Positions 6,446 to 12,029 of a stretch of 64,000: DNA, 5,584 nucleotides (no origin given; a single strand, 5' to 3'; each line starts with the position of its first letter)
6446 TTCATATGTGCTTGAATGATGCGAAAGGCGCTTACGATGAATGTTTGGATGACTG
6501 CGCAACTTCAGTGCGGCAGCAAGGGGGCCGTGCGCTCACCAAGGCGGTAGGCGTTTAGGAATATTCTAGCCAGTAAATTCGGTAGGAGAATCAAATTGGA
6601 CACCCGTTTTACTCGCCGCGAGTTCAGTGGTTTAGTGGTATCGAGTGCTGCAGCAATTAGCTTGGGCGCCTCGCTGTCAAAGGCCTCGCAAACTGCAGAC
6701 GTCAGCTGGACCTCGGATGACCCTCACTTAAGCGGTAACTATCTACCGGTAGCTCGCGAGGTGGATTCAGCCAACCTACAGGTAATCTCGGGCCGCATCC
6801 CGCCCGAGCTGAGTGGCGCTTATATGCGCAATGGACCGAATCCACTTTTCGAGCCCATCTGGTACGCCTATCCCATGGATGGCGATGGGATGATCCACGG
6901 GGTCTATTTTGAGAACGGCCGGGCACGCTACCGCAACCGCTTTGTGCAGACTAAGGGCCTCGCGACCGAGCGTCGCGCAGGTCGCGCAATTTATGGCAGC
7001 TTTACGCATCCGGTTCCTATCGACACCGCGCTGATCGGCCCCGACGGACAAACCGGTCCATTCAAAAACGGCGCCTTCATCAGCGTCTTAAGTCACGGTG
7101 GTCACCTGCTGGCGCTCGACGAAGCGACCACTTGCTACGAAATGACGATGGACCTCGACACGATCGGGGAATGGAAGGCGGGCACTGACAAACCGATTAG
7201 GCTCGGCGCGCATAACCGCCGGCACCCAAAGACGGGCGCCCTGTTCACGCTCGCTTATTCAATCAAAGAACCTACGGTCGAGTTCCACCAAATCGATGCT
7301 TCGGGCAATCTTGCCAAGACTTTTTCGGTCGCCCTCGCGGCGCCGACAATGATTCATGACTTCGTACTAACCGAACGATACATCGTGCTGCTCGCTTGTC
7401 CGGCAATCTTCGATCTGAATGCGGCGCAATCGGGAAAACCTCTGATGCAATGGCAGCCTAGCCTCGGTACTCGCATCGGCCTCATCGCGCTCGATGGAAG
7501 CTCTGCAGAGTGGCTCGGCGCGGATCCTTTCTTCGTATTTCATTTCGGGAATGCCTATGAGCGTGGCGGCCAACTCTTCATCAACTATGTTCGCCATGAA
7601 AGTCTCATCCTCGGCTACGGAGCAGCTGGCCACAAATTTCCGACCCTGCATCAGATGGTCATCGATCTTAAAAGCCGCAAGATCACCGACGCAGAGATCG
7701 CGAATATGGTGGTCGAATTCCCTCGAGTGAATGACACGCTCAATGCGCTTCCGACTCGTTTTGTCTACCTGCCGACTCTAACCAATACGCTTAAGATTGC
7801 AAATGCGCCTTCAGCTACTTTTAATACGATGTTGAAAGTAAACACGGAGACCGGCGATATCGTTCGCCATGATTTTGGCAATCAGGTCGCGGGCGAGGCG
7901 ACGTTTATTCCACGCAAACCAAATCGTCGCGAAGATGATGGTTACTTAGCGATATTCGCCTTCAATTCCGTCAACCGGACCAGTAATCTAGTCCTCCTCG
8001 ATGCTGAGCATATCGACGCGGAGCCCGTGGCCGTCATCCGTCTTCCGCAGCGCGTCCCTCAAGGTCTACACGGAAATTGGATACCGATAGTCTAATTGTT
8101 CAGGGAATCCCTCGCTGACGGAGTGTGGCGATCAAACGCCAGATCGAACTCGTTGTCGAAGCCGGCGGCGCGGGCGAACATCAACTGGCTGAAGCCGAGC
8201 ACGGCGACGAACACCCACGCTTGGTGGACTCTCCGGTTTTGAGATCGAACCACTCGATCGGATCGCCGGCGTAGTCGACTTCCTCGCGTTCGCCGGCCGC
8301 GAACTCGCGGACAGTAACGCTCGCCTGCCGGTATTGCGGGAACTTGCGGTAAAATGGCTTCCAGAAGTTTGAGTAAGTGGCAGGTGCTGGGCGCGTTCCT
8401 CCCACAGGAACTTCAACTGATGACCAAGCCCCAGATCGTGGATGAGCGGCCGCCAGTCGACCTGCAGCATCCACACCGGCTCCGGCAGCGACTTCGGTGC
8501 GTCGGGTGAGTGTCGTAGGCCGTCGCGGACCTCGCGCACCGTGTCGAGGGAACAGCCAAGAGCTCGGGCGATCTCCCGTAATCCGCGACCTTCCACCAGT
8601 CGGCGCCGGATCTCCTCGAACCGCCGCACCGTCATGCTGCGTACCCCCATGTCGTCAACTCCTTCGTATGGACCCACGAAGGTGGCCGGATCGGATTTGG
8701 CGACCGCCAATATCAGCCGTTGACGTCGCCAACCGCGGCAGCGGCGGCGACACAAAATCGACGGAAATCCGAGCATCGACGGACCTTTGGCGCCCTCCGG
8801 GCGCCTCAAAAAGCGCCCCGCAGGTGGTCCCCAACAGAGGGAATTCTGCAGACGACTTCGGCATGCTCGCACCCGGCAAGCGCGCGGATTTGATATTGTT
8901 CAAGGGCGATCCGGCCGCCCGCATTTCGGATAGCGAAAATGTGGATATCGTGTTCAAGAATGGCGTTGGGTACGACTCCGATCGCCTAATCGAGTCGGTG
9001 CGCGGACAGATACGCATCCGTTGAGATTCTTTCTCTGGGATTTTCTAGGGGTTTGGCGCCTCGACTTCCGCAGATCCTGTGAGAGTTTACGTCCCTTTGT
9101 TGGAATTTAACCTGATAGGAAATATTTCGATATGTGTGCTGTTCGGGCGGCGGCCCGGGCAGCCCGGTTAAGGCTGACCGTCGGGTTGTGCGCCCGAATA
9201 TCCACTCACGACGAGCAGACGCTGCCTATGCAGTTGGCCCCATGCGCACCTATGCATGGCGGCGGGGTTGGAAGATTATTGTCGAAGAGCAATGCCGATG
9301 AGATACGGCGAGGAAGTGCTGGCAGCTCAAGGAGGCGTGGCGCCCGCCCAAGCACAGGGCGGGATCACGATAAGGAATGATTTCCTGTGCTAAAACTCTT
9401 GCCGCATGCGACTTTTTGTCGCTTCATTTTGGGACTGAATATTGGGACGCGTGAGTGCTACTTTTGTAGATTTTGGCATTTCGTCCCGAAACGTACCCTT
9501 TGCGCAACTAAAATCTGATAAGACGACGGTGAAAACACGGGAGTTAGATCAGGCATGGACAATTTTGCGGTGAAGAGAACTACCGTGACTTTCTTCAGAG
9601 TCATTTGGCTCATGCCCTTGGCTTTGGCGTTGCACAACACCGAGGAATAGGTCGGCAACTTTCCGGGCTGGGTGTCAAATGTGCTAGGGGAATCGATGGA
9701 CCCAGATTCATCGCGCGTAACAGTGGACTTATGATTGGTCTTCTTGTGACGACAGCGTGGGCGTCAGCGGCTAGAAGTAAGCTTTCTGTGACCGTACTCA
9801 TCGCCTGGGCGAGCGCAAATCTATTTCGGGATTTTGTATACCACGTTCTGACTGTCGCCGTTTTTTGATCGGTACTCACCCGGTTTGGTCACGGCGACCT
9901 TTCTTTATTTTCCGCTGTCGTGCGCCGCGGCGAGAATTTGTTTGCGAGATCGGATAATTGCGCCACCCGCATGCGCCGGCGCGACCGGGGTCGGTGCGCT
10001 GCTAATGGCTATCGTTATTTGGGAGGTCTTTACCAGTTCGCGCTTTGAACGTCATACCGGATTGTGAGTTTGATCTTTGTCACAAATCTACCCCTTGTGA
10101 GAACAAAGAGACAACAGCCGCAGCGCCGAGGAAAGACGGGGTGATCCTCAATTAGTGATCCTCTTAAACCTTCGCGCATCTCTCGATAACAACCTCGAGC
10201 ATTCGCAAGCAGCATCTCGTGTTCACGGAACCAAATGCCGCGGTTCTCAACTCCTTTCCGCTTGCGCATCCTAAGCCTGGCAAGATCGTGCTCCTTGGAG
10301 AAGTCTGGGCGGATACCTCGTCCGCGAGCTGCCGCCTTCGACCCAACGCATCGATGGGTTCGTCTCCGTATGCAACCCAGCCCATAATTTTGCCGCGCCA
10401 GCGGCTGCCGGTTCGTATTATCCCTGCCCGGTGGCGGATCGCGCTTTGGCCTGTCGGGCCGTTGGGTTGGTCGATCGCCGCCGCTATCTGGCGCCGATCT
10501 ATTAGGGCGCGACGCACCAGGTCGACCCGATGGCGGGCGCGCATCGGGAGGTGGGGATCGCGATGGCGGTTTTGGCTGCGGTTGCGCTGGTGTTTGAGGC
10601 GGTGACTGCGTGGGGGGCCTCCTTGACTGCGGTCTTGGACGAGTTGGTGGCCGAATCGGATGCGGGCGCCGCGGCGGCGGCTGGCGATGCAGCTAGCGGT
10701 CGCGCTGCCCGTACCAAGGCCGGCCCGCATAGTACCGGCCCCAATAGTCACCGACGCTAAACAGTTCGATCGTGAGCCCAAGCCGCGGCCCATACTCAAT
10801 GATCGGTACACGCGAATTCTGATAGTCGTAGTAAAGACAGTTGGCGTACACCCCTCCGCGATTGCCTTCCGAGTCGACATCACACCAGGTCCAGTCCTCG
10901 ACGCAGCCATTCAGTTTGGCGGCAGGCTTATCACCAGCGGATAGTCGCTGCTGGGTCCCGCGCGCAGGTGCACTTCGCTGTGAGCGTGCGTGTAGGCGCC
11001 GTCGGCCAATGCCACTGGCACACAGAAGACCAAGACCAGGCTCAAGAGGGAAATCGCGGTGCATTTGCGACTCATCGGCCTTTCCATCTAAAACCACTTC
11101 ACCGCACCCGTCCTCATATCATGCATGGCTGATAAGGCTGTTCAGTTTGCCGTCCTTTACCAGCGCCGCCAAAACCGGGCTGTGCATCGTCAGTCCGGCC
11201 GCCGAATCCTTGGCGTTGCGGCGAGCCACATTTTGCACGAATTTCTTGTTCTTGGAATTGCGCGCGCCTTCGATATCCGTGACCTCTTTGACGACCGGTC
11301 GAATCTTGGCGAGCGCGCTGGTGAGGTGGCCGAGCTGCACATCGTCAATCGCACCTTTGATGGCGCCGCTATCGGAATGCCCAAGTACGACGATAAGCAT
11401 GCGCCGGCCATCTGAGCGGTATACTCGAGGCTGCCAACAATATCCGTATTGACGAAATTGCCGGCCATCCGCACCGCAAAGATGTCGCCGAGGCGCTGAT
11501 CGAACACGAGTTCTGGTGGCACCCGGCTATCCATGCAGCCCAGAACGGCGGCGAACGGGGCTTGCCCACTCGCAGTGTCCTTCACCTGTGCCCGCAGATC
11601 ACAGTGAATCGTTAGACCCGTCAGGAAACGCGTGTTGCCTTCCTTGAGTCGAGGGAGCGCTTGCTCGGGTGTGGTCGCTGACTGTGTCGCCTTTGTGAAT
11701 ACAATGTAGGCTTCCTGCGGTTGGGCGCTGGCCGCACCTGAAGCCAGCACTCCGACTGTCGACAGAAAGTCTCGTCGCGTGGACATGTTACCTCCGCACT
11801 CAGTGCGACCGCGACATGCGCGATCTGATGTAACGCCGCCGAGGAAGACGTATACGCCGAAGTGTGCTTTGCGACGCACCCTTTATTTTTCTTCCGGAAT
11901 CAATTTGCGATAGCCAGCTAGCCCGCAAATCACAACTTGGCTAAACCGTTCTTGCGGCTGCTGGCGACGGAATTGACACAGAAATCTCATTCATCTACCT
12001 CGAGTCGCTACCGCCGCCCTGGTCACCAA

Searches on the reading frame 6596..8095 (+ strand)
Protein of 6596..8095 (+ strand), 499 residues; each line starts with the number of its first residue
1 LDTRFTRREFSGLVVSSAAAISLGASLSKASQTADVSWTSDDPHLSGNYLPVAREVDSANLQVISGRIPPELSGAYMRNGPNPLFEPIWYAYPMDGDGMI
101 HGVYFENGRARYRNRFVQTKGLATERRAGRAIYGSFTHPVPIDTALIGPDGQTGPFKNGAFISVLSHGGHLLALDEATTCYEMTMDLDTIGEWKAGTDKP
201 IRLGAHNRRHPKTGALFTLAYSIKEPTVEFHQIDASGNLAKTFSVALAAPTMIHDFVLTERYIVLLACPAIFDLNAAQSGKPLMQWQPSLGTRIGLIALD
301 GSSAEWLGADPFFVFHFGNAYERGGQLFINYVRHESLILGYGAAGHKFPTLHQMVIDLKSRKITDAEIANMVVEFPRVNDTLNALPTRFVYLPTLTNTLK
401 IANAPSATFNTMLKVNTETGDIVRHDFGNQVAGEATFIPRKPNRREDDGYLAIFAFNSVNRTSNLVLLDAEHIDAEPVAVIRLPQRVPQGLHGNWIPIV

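Call 53: search_protein_families(library=pfam, proteins=[window:6596-8095:+], max_evalue=0.00001)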
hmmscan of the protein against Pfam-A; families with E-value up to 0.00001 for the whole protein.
window:6596-8095:+ (499 aa): 1 family
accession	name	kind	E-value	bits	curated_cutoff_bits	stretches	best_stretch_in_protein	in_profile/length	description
PF03055.21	RPE65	-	9.3e-111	371.6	27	1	50-497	2-469/469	Retinal pigment epithelial membrane protein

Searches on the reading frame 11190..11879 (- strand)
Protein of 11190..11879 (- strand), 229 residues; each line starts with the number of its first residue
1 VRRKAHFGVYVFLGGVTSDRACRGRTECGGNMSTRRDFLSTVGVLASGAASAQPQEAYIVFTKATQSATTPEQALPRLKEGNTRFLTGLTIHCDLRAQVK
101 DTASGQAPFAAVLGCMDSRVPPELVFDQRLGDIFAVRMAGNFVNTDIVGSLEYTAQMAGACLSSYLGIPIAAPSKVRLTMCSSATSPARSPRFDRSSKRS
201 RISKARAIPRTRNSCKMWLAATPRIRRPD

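Call 53: search_protein_families(library=pfam, proteins=[window:11190-11879:-], max_evalue=0.00001)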
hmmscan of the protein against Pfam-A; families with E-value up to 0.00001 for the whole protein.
window:11190-11879:- (229 aa): 1 family
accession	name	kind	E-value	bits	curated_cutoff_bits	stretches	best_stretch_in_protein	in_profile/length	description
PF00484.24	Pro_CA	-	2e-14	54.6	25.7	1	111-158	2-52/156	Carbonic anhydrase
